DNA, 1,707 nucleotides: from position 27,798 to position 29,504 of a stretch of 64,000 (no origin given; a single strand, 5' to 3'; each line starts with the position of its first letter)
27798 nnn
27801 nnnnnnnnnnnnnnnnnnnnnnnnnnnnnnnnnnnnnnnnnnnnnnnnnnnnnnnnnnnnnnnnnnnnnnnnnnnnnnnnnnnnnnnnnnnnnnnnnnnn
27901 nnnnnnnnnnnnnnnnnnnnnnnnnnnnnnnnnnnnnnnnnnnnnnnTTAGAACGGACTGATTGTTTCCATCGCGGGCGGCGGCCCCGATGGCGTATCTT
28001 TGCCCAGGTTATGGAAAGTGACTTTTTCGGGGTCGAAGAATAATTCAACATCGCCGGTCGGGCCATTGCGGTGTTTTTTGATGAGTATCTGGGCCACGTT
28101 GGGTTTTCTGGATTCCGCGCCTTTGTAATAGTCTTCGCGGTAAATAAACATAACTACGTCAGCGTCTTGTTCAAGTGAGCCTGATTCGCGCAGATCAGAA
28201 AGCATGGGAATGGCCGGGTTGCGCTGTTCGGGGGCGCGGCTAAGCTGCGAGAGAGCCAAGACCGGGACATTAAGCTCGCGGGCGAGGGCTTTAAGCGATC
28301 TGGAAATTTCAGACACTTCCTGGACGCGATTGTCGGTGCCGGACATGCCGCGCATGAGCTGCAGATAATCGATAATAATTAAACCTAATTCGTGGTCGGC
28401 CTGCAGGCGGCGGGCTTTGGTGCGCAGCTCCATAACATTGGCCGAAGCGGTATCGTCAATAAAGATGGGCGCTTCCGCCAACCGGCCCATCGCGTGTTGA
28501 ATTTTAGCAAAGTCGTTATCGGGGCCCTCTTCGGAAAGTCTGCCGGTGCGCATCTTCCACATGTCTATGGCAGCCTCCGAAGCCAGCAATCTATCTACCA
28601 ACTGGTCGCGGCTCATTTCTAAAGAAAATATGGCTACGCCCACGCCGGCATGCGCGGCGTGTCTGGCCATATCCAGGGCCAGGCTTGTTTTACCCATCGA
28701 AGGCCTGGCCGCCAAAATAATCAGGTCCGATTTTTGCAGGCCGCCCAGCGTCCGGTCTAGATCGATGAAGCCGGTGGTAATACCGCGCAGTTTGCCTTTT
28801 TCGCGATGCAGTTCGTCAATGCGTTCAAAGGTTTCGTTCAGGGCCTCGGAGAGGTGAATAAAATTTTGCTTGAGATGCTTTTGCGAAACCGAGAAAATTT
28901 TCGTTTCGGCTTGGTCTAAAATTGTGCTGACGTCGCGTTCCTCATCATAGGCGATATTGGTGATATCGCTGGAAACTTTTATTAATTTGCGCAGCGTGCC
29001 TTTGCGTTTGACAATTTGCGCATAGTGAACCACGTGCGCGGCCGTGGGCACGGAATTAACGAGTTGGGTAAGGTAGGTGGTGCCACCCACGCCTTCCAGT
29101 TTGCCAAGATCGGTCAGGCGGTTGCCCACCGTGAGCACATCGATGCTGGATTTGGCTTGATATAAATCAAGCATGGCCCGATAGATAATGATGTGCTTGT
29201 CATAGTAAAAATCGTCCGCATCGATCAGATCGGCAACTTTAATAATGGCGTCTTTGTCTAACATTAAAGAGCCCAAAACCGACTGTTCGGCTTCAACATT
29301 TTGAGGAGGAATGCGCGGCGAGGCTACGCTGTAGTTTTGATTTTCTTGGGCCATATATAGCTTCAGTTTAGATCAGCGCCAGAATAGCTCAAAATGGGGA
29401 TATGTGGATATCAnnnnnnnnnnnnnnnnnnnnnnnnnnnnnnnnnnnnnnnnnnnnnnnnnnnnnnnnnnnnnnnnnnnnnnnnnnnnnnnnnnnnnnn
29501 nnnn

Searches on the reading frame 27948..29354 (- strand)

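Call 8: search_protein_families(library=pfam, proteins=[window:27948-29354:-], max_evalue=0.0001)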
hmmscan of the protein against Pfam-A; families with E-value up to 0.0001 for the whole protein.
window:27948-29354:- (468 aa): 3 families
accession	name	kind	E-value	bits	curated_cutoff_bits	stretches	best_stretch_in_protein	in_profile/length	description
PF03796.21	DnaB_C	-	4.6e-106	354.3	27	1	191-449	1-255/255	DnaB-like helicase C terminal domain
PF00772.26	DnaB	-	8.6e-35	119.3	23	1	16-116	2-102/103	DnaB-like helicase N terminal domain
PF13481.12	AAA_25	-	8.8e-17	61.8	27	1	206-372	30-191/195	AAA domain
